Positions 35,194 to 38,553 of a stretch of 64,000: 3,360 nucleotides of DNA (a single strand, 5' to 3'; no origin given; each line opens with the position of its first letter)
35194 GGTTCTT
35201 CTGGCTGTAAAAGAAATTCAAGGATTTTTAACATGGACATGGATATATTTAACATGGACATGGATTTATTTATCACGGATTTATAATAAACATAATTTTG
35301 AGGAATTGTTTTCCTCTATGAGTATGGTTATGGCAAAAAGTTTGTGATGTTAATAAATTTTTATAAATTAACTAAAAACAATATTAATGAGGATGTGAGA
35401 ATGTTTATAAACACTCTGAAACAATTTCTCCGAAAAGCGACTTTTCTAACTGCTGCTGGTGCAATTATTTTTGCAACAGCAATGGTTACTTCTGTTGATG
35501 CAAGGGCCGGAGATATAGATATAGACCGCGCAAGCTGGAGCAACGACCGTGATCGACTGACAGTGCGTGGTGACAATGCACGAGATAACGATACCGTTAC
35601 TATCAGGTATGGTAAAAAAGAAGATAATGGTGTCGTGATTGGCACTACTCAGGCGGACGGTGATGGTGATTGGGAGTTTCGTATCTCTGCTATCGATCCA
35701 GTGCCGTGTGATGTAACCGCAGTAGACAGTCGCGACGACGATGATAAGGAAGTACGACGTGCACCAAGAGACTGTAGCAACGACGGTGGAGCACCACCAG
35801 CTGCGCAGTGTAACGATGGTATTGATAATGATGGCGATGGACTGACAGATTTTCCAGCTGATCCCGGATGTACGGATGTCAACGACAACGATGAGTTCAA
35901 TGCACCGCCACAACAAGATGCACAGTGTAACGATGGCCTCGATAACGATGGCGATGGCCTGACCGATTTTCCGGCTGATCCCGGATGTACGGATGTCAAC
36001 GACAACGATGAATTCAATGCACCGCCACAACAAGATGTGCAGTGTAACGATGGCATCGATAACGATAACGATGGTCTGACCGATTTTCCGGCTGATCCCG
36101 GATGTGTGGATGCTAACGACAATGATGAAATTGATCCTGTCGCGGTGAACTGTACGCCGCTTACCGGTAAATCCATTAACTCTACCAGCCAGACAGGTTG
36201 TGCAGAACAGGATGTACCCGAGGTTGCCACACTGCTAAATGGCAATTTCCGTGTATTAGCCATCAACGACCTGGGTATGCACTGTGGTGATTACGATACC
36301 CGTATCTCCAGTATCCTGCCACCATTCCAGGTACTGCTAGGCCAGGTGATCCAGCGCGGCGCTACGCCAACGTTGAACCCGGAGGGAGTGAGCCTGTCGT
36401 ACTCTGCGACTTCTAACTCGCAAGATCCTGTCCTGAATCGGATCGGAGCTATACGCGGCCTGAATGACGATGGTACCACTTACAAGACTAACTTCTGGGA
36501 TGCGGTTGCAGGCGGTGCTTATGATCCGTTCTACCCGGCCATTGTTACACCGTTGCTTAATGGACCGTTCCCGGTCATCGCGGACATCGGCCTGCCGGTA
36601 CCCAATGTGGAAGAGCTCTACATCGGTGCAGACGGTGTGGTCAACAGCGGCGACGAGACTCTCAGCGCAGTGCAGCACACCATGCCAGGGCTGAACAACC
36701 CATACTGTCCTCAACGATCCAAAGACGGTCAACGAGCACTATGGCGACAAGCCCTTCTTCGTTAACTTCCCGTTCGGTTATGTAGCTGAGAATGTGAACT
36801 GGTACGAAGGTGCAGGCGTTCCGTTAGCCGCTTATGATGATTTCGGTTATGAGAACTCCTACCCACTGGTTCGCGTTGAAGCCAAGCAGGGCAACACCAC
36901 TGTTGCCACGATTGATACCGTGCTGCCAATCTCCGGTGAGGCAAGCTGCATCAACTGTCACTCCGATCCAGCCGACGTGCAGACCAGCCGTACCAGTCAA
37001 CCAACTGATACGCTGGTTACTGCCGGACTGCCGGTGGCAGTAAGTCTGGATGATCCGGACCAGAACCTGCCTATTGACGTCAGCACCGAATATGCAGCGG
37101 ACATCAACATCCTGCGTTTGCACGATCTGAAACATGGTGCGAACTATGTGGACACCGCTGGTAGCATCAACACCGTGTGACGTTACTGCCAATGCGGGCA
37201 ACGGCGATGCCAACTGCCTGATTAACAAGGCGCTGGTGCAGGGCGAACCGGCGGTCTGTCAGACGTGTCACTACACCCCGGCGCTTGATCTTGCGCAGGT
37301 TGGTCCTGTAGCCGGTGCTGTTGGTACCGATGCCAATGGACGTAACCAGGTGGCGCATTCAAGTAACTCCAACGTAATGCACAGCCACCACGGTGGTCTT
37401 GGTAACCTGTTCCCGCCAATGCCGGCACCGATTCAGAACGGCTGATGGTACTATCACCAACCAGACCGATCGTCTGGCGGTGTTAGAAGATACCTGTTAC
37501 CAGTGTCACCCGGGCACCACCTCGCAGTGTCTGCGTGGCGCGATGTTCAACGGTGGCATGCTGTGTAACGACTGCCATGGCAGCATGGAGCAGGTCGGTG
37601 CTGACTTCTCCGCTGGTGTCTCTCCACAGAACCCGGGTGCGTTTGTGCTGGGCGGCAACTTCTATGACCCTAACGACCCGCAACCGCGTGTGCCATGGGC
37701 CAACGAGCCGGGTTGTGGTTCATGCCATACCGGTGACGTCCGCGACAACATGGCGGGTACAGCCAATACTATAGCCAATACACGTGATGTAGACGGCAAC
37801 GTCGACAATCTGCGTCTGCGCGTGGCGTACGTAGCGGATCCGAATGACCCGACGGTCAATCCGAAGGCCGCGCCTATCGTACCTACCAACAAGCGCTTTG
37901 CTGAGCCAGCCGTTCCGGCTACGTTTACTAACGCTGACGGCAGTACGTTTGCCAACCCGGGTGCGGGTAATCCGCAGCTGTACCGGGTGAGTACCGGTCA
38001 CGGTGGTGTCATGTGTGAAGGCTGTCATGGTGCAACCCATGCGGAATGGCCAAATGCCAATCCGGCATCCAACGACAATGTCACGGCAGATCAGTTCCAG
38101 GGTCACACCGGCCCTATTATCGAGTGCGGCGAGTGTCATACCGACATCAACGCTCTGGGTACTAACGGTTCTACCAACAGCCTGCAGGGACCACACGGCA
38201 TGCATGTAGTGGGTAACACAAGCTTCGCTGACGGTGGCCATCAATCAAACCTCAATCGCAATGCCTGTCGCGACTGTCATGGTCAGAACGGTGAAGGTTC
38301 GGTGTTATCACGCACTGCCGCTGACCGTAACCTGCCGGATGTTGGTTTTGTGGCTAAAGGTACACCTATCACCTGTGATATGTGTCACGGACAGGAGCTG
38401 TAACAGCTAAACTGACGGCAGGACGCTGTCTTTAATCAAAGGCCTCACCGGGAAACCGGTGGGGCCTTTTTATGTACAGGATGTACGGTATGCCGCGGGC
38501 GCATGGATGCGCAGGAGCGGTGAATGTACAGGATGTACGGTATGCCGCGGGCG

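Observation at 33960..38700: Secreted protein fusing TSP3-like repeats to a nonahaem cytochrome c, behind a tandem-repeat leader and next to an IS1380 element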

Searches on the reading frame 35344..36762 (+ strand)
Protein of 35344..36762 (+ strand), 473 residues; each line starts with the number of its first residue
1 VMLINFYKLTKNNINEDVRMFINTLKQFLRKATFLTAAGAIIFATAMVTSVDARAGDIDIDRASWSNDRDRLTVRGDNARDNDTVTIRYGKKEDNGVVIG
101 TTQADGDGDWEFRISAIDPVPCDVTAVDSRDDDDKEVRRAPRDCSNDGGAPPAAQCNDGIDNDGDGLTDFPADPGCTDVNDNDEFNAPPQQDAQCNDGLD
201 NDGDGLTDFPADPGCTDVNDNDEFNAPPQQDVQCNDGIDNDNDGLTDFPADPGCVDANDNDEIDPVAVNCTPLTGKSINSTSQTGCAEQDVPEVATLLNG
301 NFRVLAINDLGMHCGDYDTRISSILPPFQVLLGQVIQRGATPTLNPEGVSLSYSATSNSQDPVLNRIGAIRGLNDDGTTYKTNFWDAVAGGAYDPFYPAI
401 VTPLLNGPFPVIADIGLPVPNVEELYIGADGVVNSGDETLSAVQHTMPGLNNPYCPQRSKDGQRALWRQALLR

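Call 3: search_protein_families(library=pfam, proteins=[window:35344-36762:+], max_evalue=1)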
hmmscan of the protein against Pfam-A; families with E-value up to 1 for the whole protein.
window:35344-36762:+ (473 aa): 0 families

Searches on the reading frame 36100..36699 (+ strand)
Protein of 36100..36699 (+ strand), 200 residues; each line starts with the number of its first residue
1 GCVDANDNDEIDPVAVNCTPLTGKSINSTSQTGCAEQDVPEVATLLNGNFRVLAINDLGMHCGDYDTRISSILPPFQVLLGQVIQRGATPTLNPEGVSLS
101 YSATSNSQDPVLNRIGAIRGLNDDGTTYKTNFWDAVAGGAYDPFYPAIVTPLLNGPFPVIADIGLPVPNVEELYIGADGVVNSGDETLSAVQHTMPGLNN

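Call 94: search_protein_representatives(protein=window:36100-36699:+)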
Query: 200 residues. Proteins with E-value up to 0.001 (for the whole library): 474; up to 1e-10: 155; up to 1e-30: 36. The best 150 are listed.
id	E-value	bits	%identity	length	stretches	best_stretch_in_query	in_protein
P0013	1.4e-86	305.8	76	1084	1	12-198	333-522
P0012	5.9e-81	287.5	77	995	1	15-200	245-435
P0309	1.1e-62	227.8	65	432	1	14-198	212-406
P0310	8.7e-61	221.6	73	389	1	12-162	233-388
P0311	1.9e-60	220.5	66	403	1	24-198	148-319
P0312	3.4e-59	216.4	63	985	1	16-198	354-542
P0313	1.0e-57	211.6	60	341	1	13-199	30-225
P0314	8.5e-56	205.3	60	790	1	21-197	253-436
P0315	9.9e-56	205.1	61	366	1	39-200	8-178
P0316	1.2e-54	201.6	58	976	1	13-200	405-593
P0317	1.9e-54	200.9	55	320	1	22-198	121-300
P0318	8.5e-48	179.2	72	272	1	10-137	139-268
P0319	1.0e-47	178.9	58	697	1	18-198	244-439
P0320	2.3e-47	177.8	68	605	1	48-200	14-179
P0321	1.0e-46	175.7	58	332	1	22-196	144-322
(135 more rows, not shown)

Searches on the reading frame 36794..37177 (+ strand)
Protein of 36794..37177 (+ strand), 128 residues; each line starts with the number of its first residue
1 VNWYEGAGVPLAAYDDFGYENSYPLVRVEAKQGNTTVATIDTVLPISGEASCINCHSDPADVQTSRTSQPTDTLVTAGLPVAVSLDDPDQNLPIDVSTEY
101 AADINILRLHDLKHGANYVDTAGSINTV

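Call 3: search_protein_families(library=pfam, proteins=[window:36794-37177:+], max_evalue=1)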
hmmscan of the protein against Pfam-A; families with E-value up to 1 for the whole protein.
window:36794-37177:+ (128 aa): 1 family
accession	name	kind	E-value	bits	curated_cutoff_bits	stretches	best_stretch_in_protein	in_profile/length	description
PF11845.13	Tll0287-like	-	0.024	15.5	24.1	1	43-64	94-116/144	Tll0287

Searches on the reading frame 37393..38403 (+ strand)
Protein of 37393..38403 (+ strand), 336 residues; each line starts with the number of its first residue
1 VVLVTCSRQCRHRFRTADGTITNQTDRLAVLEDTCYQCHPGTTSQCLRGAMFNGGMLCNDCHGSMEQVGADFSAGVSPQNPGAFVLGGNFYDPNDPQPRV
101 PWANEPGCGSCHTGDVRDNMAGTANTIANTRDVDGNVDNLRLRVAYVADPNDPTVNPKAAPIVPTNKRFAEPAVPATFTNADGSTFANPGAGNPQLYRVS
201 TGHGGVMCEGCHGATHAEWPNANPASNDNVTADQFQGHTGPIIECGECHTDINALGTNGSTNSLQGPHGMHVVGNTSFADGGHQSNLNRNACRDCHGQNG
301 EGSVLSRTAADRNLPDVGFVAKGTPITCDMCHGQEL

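Call 3: search_protein_families(library=pfam, proteins=[window:37393-38400:+], max_evalue=1)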
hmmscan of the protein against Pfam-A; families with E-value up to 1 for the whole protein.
window:37393-38400:+ (336 aa): 4 families
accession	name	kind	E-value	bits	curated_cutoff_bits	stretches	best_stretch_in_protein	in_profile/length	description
PF14522.11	Cytochrome_C7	-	4.5e-12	46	24.8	3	204-296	12-66/67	Cytochrome c7 and related cytochrome c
PF14537.11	Cytochrom_c3_2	-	2.7e-08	34.6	25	3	205-296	6-78/79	Cytochrome c3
PF22113.1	Mtrc-MtrF_II-IV_dom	-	7.3e-07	29.3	30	2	208-300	84-167/176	Outer membrane cytochrome MtrC/MtrF-like, domains II/IV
PF11077.13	DUF2616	-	0.31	11.2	25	1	11-61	113-164/171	Protein of unknown function (DUF2616)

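Call 21: find_encoding_contigs(protein=window:37393-38403:+, flank=3000, max_places=4)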
Protein window:37393-38403:+ (336 aa): no gene with exactly this product is on record in the collection.

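Call 57: search_protein_families(library=ncbifam, proteins=[L082:15316-15831:-], max_evalue=0.01)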
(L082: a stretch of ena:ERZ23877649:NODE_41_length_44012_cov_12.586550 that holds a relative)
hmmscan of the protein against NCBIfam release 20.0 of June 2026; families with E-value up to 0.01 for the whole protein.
L082:15316-15831:- (171 aa): 15 families
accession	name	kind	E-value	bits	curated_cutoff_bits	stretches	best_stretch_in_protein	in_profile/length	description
NF002854.0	PRK03147.1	subfamily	2e-25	89.7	170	1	27-153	34-160/176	thiol-disulfide oxidoreductase ResA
NF047696.1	ThlDiSintTplARhiz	equivalog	4.3e-24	85.5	230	1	36-162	78-210/219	thiol:disulfide interchange protein TlpA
NF041202.1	StoA_CxxC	exception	3.9e-19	69.1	210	1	14-154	11-153/163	endospore biogenesis thiol-disulfide oxidoreductase StoA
TIGR00385.1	dsbE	subfamily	5.1e-18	65.2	123.15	1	53-156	61-161/173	DsbE family thiol:disulfide interchange protein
NF011941.0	PRK15412.1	equivalog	4.8e-09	36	359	1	54-152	67-162/185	thiol:disulfide interchange protein DsbE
NF010625.0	PRK14018.1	equivalog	2.7e-08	32.8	522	1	53-158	54-165/521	bifunctional peptide-methionine (S)-S-oxide reductase MsrA/peptide-methionine (R)-S-oxide reductase MsrB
NF041054.1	WAxxUGC_long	equivalog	4e-07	29.6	300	1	34-145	83-194/354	ResA-like WAxxUGC motif-containing protein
TIGR01068.1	thioredoxin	equivalog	4.4e-07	30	96.8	1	55-101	14-59/101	thioredoxin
NF047697.1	ThioredTrxAClost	equivalog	3.1e-05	24.1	140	1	56-113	18-73/105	thioredoxin TrxA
NF006960.0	PRK09437.1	equivalog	4.9e-05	23.3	140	1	36-128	11-106/156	thioredoxin-dependent thiol peroxidase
NF006898.0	PRK09381.1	equivalog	8.5e-05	22.9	138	1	57-102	23-67/109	thioredoxin TrxA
NF008229.0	PRK10996.1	equivalog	0.00079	19.2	125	1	56-84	53-81/141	thioredoxin TrxC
NF053650.1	PerredPrxQDein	equivalog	0.0014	18.6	260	1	37-123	3-88/148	thioredoxin-dependent peroxiredoxin PrxQ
TIGR01126.1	pdi_dom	equivalog_domain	0.0022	18.2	107.2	1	54-92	13-52/105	protein disulfide-isomerase domain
TIGR01130.1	ER_PDI_fam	subfamily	0.0068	16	344.25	1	55-92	363-400/476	protein disulfide-isomerase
